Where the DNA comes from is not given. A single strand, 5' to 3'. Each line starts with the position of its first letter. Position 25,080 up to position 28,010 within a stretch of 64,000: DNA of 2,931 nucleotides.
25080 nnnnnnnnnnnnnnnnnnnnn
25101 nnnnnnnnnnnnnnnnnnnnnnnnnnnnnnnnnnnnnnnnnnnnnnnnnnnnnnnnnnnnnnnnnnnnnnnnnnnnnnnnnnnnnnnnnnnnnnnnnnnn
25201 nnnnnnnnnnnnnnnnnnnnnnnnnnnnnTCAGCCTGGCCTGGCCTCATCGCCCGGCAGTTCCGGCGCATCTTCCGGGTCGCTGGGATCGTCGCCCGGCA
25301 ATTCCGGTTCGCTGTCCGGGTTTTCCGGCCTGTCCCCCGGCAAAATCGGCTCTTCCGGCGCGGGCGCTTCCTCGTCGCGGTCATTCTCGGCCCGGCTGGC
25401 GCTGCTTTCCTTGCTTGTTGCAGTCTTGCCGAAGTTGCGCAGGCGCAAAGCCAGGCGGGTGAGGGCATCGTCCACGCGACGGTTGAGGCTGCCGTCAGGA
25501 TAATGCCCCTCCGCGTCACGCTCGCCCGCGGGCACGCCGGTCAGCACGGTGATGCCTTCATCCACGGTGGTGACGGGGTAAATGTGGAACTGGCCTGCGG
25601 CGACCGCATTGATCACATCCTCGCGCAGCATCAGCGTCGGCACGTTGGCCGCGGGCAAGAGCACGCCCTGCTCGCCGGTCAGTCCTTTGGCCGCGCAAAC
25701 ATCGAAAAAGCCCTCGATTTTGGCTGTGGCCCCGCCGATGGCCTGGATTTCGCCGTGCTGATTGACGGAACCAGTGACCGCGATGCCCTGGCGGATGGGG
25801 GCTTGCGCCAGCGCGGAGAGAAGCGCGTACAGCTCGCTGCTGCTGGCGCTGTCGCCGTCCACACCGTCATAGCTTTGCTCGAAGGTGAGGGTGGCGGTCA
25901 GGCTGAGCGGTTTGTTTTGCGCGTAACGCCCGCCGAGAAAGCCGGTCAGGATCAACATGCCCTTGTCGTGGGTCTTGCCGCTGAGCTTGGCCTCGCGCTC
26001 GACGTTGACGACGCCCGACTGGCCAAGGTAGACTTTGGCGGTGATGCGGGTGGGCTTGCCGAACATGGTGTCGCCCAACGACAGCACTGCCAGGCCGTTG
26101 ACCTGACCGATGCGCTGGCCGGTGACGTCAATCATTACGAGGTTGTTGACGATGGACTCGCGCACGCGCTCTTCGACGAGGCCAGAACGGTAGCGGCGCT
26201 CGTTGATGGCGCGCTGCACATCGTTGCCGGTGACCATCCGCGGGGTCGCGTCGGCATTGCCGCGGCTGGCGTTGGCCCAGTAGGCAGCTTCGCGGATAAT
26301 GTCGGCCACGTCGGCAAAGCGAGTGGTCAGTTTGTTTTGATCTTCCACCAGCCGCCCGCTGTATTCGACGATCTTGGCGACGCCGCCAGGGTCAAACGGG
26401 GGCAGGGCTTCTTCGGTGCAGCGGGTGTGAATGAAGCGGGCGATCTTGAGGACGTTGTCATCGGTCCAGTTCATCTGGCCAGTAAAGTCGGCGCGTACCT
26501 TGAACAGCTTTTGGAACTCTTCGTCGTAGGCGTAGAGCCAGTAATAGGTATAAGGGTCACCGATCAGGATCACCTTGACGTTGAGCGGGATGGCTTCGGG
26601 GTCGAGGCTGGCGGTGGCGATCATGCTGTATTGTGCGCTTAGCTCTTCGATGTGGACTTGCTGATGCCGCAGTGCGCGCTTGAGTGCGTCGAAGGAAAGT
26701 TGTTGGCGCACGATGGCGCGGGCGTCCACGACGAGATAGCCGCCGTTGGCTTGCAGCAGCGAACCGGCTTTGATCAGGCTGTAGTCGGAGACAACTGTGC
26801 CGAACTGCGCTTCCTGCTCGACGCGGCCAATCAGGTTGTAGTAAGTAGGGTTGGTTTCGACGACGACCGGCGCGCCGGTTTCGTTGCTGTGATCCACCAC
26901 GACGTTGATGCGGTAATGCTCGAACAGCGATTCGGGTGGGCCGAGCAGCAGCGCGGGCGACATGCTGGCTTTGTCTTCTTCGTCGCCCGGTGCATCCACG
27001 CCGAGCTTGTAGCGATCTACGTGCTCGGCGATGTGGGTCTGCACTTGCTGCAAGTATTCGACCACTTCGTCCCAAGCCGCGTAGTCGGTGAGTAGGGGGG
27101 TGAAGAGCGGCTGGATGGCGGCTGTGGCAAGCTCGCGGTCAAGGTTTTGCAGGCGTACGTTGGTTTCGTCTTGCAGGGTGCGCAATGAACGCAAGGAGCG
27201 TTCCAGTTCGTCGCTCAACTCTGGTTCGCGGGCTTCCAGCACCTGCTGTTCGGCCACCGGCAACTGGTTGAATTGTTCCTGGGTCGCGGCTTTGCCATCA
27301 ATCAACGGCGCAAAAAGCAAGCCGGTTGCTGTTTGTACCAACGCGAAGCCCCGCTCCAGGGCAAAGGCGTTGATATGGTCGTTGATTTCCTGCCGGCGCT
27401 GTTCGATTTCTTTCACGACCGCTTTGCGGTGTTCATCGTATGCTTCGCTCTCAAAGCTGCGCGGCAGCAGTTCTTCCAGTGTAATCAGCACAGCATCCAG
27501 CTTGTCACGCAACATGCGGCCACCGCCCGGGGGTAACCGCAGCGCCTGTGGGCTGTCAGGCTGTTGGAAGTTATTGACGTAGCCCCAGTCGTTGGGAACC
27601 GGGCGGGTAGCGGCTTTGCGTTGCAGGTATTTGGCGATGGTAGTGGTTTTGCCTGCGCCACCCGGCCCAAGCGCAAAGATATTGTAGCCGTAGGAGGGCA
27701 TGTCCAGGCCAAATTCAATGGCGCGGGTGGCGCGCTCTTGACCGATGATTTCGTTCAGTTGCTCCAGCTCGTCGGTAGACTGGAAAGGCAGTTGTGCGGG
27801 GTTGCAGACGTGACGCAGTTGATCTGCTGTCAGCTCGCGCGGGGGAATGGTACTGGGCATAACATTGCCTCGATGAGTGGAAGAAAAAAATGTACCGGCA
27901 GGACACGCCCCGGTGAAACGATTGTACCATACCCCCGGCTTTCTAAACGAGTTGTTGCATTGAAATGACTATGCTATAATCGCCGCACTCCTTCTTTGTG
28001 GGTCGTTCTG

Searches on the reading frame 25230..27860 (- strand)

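Call 7: search_protein_families(library=pfam, proteins=[window:25230-27860:-], max_evalue=0.001)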
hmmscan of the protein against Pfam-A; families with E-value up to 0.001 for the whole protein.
window:25230-27860:- (876 aa): 4 families
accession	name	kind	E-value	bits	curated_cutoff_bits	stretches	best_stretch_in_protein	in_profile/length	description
PF13654.12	AAA_32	-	7.1e-54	181.8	21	1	329-459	2-132/133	LonB-like, AAA domain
PF20436.4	LonB_AAA-LID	-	7.5e-23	80.8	22.4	1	488-558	1-65/65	Archaeal LonB, AAA+ ATPase LID domain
PF20437.3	LonC_helical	-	3.3e-12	46.6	24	1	91-122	1-32/34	Lon-like LonC helical domain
PF05362.19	Lon_C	-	7.6e-07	29.3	21.1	1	668-770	108-199/205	Lon protease (S16) C-terminal proteolytic domain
